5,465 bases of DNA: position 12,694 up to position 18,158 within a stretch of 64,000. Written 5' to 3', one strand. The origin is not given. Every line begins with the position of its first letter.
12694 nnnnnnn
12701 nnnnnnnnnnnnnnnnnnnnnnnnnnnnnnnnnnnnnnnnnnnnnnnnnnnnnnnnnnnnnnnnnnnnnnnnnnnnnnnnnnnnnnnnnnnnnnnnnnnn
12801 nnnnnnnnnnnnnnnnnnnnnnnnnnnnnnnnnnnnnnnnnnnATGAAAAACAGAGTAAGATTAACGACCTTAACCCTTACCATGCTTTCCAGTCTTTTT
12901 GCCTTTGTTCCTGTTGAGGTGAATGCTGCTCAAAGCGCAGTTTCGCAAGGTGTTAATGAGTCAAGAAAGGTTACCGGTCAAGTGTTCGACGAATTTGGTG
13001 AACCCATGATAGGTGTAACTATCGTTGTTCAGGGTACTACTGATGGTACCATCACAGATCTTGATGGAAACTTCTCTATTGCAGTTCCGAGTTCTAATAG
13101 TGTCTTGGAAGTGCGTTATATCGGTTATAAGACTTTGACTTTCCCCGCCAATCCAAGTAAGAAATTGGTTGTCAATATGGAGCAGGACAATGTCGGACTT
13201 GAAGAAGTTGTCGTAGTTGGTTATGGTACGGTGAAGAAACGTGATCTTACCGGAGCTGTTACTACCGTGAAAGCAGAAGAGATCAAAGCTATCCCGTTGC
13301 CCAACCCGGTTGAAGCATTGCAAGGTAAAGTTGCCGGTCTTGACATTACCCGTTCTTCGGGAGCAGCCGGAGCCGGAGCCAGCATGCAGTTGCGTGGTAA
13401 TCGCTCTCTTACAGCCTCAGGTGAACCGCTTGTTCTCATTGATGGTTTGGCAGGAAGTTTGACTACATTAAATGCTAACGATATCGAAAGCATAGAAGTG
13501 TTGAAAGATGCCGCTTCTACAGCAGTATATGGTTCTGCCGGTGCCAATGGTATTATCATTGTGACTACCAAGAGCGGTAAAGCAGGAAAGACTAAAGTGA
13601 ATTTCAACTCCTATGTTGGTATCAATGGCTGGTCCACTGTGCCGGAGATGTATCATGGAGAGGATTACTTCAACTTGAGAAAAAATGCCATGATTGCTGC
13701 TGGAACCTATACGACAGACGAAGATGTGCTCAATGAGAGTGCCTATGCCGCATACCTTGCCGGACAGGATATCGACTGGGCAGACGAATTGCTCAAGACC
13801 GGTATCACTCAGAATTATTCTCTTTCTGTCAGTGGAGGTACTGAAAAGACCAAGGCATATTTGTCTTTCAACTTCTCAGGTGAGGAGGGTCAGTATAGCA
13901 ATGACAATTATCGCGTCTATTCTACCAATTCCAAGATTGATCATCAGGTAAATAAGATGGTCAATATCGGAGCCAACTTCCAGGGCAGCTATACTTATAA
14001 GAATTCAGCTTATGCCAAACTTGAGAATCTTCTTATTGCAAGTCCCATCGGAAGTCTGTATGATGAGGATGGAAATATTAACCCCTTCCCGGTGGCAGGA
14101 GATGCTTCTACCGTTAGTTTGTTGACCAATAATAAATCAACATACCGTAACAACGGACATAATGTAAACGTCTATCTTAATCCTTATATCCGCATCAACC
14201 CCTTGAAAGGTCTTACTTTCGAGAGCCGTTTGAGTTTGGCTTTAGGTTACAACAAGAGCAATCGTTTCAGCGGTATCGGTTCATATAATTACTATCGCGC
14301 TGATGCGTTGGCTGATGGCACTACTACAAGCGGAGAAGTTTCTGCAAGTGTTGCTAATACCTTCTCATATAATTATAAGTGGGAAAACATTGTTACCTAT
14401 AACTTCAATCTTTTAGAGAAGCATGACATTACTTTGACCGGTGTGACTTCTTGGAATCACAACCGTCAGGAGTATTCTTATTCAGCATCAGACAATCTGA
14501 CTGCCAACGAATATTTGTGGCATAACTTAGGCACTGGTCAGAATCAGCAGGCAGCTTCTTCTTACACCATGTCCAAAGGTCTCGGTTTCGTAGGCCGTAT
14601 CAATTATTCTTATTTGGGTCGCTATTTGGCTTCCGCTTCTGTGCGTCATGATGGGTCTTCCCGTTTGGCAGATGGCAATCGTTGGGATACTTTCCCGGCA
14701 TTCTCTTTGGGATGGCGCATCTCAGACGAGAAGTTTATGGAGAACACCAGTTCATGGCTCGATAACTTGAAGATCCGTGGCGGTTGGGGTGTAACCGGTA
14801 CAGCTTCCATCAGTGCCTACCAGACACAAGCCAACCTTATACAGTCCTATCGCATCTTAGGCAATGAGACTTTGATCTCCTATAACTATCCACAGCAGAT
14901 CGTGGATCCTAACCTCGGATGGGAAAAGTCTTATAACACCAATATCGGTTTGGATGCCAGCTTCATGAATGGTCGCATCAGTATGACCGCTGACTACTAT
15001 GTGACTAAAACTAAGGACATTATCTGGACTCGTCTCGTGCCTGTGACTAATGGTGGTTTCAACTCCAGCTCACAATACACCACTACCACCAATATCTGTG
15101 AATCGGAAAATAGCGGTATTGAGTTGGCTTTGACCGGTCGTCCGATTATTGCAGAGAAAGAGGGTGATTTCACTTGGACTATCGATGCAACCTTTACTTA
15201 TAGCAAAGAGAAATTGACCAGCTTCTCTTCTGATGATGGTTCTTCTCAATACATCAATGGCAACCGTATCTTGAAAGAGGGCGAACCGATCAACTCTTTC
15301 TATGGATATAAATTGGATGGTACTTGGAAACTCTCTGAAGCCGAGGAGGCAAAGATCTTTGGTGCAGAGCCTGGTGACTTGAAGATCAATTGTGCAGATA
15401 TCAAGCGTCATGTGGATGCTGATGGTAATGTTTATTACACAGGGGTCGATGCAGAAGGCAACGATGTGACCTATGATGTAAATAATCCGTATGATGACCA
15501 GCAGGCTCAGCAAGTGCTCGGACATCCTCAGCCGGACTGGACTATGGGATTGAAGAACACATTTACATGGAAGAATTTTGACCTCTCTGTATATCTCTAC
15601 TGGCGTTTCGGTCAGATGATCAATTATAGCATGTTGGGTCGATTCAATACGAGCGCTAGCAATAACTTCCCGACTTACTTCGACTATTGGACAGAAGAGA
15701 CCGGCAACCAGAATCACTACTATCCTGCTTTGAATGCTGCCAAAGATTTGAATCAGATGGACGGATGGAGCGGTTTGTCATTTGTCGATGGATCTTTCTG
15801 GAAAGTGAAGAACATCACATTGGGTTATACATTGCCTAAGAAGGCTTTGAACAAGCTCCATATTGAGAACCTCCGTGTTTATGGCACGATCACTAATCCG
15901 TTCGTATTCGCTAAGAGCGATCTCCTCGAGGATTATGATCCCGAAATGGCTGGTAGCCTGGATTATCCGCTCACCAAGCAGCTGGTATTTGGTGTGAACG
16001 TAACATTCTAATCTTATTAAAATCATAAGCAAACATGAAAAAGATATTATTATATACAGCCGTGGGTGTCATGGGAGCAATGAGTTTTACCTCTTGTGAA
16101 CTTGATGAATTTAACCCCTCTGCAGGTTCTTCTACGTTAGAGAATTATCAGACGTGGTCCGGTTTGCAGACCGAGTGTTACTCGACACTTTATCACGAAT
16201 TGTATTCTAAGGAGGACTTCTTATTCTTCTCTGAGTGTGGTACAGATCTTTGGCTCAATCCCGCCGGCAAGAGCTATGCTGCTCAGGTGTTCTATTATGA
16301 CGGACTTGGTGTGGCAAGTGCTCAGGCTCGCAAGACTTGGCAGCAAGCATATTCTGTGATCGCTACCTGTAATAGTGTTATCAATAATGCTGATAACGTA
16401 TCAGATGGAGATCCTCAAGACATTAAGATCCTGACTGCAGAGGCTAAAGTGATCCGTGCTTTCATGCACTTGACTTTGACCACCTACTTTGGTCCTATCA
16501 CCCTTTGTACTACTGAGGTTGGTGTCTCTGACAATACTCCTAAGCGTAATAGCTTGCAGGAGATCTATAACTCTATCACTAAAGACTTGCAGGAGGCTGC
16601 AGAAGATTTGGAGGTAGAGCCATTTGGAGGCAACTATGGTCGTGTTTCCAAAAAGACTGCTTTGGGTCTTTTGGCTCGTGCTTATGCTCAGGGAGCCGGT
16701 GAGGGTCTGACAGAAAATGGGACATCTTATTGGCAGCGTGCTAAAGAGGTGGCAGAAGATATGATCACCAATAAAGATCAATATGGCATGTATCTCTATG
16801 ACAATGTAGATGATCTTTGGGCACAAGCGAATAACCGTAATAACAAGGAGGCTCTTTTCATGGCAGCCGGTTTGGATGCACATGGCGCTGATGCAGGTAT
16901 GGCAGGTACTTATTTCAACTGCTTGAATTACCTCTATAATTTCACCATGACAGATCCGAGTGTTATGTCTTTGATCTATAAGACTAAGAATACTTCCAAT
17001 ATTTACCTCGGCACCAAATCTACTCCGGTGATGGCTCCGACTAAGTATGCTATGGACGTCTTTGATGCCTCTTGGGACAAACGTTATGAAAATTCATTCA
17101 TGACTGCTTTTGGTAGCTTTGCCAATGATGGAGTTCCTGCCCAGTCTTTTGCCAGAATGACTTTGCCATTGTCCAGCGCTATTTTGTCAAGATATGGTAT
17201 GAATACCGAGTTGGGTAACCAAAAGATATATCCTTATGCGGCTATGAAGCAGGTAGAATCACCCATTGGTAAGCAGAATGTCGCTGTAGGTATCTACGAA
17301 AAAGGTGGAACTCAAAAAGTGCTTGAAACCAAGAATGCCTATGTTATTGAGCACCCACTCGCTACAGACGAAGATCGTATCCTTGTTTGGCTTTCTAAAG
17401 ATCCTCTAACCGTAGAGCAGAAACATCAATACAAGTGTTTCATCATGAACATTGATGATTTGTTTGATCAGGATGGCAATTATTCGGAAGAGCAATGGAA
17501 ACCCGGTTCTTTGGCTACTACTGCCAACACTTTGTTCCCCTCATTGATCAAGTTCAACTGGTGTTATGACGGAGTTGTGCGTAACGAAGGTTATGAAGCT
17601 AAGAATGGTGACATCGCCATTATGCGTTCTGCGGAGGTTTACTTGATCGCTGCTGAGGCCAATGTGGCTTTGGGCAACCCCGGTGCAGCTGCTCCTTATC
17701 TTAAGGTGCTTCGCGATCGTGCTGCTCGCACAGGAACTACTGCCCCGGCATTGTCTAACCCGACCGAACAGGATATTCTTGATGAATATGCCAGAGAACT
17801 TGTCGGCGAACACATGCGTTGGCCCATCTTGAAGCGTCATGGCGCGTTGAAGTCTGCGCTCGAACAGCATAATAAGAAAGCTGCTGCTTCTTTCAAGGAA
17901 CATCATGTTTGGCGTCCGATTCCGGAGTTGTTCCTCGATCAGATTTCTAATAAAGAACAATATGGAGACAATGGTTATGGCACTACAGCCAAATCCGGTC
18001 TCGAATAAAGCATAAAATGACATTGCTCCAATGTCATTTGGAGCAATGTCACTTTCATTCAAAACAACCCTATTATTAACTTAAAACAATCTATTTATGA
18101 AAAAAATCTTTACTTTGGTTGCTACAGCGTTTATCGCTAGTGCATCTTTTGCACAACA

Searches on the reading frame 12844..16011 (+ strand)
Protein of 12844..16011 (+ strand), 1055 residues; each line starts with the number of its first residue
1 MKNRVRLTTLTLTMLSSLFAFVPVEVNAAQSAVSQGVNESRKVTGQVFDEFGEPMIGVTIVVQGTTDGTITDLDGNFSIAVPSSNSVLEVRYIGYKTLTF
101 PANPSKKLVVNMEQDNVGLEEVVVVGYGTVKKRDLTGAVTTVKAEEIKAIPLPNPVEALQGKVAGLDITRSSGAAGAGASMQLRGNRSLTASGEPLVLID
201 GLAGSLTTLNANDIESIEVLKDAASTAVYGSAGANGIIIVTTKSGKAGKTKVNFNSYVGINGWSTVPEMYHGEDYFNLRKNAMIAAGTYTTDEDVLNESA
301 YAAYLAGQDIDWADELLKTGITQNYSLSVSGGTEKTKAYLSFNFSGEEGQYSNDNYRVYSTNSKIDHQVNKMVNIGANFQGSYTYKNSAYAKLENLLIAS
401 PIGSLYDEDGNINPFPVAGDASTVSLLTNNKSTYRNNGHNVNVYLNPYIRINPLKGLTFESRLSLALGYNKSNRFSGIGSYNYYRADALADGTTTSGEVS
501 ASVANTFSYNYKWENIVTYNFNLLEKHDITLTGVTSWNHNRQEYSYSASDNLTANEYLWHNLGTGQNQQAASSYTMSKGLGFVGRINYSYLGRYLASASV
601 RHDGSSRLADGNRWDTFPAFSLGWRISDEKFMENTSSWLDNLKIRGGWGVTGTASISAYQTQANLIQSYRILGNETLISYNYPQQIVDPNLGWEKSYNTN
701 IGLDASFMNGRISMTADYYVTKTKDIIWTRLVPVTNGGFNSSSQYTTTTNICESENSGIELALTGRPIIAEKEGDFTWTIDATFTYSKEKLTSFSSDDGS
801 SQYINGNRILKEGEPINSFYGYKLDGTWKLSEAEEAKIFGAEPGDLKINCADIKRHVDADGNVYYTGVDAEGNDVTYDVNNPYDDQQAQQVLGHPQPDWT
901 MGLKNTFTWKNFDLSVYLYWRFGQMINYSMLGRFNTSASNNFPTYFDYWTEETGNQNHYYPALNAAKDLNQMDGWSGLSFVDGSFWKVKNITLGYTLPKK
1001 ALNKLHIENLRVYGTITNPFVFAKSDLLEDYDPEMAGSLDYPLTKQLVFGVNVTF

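Call 3: search_protein_families(library=pfam, proteins=[window:12844-16011:+])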
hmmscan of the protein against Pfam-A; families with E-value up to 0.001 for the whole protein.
window:12844-16011:+ (1055 aa): 3 families
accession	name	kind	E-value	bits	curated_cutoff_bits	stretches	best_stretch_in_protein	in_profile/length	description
PF13715.12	CarbopepD_reg_2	-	6.2e-19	68.3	32.2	1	43-124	1-88/88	CarboxypepD_reg-like domain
PF07715.20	Plug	-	2e-18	67.3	23.9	1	131-237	1-107/107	TonB-dependent Receptor Plug Domain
PF13620.12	CarboxypepD_reg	-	1.3e-11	45.1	32.3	1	43-104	2-71/82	Carboxypeptidase regulatory-like domain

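Call 35: find_homologous_proteins(query=window:12844-16011:+)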
Query window:12844-16011:+ (1055 aa): 7282 proteins with E <= 0.001 among 8000 candidates; the best 120 are listed.
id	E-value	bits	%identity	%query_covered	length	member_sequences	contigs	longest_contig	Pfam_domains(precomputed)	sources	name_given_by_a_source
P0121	0.0e+0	2393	100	100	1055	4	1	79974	PF13715.13,PF07715.21,PF13620.13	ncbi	-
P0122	0.0e+0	2087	85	100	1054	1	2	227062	PF13715.13,PF07715.21,PF15976.12,PF13620.13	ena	-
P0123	0.0e+0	2070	83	100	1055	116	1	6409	PF13715.13,PF07715.21,PF13620.13,PF00593.31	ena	-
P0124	0.0e+0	1830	76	100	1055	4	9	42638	PF13715.13,PF07715.21,PF13620.13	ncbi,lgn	-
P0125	0.0e+0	1812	74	100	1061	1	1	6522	PF13715.13,PF07715.21,PF13620.13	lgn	-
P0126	0.0e+0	1808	74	98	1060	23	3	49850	PF13715.13,PF07715.21,PF13620.13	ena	-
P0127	0.0e+0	1802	74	100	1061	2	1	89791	PF13715.13,PF07715.21,PF13620.13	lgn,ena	-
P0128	0.0e+0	1801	74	100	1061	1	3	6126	PF13715.13,PF07715.21,PF13620.13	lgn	-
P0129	0.0e+0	1791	73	100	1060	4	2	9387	PF13715.13,PF07715.21,PF13620.13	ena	-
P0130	0.0e+0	1783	73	100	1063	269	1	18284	PF13715.13,PF07715.21,PF13620.13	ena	-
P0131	0.0e+0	1780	73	100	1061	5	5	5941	PF13715.13,PF07715.21,PF13620.13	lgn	-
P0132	0.0e+0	1774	73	100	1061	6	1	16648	PF13715.13,PF07715.21,PF13620.13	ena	-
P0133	0.0e+0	1765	73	99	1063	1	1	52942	PF13715.13,PF07715.21,PF13620.13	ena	-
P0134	0.0e+0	1755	72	100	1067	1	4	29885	PF13715.13,PF07715.21,PF13620.13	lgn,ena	-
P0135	0.0e+0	1750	74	98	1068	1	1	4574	PF13715.13,PF07715.21,PF13620.13,PF00593.31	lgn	-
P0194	0.0e+0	1303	58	100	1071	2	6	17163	PF13715.13,PF07715.21,PF13620.13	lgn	-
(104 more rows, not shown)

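Call 36: find_encoding_contigs(protein=P0122, flank=6000, max_places=3)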
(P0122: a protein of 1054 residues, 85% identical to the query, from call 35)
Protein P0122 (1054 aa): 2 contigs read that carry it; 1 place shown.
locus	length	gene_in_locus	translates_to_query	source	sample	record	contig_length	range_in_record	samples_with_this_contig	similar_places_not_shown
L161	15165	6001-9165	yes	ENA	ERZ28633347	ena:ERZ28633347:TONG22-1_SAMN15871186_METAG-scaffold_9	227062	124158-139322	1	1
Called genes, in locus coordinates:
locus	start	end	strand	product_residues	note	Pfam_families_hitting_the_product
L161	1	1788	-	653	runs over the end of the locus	PF14322:SusD-like_3, PF07980:SusD_RagB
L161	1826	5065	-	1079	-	PF13620:CarboxypepD_reg, PF13715:CarbopepD_reg_2, PF07715:Plug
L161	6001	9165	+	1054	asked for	PF15976:CooC_C (faint), PF13620:CarboxypepD_reg, PF13715:CarbopepD_reg_2, PF07715:Plug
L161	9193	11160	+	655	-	PF14322:SusD-like_3, PF07980:SusD_RagB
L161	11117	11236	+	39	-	-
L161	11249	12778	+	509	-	-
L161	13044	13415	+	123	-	PF02021:UPF0102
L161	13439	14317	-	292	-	PF00763:THF_DHG_CYH, PF02882:THF_DHG_CYH_C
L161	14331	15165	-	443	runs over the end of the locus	PF02881:SRP54_N, PF00448:SRP54, PF02978:SRP_SPB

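Call 37: find_encoding_contigs(protein=P0124, flank=6000, max_places=4)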
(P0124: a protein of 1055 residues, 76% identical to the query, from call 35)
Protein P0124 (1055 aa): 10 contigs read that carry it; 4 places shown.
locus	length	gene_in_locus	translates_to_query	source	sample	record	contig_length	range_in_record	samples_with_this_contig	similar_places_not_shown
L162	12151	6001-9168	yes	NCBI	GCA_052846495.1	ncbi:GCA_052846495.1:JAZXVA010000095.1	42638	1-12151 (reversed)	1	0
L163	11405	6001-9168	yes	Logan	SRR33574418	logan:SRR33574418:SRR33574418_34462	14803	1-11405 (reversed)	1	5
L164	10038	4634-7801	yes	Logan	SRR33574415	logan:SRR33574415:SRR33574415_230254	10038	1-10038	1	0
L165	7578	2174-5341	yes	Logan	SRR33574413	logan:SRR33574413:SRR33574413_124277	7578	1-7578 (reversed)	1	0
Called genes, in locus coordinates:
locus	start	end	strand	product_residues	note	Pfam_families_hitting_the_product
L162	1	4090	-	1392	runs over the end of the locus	PF17139:DUF5112, PF17140:DUF5113, PF02518:HATPase_c, PF17140:DUF5113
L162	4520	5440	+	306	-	PF00165:HTH_AraC (faint), PF12833:HTH_18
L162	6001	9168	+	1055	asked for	PF13620:CarboxypepD_reg, PF13715:CarbopepD_reg_2, PF07715:Plug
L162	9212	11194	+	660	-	PF14322:SusD-like_3, PF07980:SusD_RagB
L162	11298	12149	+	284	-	?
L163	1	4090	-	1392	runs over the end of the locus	PF17139:DUF5112, PF17140:DUF5113, PF02518:HATPase_c, PF17140:DUF5113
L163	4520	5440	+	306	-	PF12833:HTH_18, PF00165:HTH_AraC (weak)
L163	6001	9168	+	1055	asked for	PF13620:CarboxypepD_reg, PF13715:CarbopepD_reg_2, PF07715:Plug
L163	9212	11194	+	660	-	PF14322:SusD-like_3, PF07980:SusD_RagB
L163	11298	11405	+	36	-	?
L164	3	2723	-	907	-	?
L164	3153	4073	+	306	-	PF12833:HTH_18, PF00165:HTH_AraC (weak)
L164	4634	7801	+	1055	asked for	PF13620:CarboxypepD_reg, PF13715:CarbopepD_reg_2, PF07715:Plug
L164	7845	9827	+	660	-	PF14322:SusD-like_3, PF07980:SusD_RagB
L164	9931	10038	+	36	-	?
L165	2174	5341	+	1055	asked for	PF13620:CarboxypepD_reg, PF13715:CarbopepD_reg_2, PF07715:Plug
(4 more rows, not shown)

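Call 41: find_encoding_contigs(protein=P0123, flank=4000, max_places=4)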
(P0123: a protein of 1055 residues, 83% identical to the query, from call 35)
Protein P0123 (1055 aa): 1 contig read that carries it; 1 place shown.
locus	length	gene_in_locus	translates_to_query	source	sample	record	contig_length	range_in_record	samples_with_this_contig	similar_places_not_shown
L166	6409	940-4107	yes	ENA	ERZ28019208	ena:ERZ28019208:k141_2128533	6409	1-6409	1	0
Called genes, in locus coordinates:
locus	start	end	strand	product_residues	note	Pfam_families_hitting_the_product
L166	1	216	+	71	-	?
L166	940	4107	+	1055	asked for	PF13620:CarboxypepD_reg, PF13715:CarbopepD_reg_2, PF07715:Plug, PF00593:TonB_dep_Rec_b-barrel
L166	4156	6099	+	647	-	PF14322:SusD-like_3, PF07980:SusD_RagB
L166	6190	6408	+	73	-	?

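Call 42: find_encoding_contigs(protein=P0127, flank=4000, max_places=3)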
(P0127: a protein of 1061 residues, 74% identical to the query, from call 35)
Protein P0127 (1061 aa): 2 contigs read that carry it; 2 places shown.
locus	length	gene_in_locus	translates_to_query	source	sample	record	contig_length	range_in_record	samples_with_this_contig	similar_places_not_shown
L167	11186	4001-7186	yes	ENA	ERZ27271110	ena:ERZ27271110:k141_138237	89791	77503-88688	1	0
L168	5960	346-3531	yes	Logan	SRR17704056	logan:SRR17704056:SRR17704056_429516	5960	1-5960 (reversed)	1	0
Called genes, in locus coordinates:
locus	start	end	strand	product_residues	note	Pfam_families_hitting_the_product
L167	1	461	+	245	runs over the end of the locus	PF00881:Nitroreductase, PF14512:TM1586_NiRdase (faint)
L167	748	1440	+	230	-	PF05198:IF3_N, PF00707:IF3_C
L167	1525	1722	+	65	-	PF01632:Ribosomal_L35p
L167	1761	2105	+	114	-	PF00453:Ribosomal_L20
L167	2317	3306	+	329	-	PF14289:DUF4369, PF00578:AhpC-TSA, PF08534:Redoxin, PF00085:Thioredoxin, PF13098:Thioredoxin_2 (weak), PF13905:Thioredoxin_8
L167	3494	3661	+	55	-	-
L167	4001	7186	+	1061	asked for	PF13620:CarboxypepD_reg, PF13715:CarbopepD_reg_2, PF07715:Plug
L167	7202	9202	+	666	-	PF12771:SusD-like_2, PF14322:SusD-like_3, PF12741:SusD-like (faint), PF07980:SusD_RagB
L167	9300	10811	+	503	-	-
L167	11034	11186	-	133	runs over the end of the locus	PF10387:DUF2442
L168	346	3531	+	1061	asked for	PF13620:CarboxypepD_reg, PF13715:CarbopepD_reg_2, PF07715:Plug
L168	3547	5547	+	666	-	PF12771:SusD-like_2, PF14322:SusD-like_3, PF12741:SusD-like (faint), PF07980:SusD_RagB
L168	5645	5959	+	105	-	?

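Call 43: find_encoding_contigs(protein=P0126, flank=4000, max_places=3)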
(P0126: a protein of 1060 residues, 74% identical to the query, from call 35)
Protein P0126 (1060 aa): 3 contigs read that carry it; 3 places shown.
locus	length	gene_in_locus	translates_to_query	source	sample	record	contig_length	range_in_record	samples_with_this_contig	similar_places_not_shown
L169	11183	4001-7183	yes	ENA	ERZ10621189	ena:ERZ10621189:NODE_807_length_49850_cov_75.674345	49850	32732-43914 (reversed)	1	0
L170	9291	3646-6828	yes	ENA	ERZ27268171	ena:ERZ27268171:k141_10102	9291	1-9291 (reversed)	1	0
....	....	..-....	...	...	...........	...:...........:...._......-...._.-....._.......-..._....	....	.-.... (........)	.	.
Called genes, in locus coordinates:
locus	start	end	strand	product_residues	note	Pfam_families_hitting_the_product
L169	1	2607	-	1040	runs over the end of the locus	PF13620:CarboxypepD_reg, PF13715:CarbopepD_reg_2, PF07715:Plug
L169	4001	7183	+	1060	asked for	PF13620:CarboxypepD_reg, PF13715:CarbopepD_reg_2, PF07715:Plug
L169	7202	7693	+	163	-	PF14322:SusD-like_3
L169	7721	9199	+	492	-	PF07980:SusD_RagB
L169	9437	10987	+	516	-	-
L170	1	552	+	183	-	?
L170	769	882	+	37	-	-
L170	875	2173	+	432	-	PF13173:AAA_14, PF13635:DUF4143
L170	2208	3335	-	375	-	PF01637:ATPase_2 (weak)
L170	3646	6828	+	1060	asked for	PF13620:CarboxypepD_reg, PF13715:CarbopepD_reg_2, PF07715:Plug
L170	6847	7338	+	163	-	PF14322:SusD-like_3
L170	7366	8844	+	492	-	PF07980:SusD_RagB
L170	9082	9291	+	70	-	?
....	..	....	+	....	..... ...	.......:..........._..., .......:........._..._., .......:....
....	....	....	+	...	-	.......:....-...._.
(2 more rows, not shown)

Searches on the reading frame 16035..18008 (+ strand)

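Call 3: search_protein_families(library=pfam, proteins=[window:16035-18008:+])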
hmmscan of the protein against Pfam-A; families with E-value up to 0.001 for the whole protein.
window:16035-18008:+ (657 aa): 4 families
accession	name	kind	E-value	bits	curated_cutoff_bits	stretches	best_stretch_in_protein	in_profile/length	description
PF14322.12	SusD-like_3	-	5.1e-20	73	27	1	75-217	51-190/191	Starch-binding associating with outer membrane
PF07980.17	SusD_RagB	-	1.4e-19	71.3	23.1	1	479-627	110-278/297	SusD family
PF12771.13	SusD-like_2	-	1.5e-08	34.4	27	1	96-193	55-151/415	Starch-binding associating with outer membrane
PF12741.13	SusD-like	-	4.1e-07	29.8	27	1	98-193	79-167/495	Susd and RagB outer membrane lipoprotein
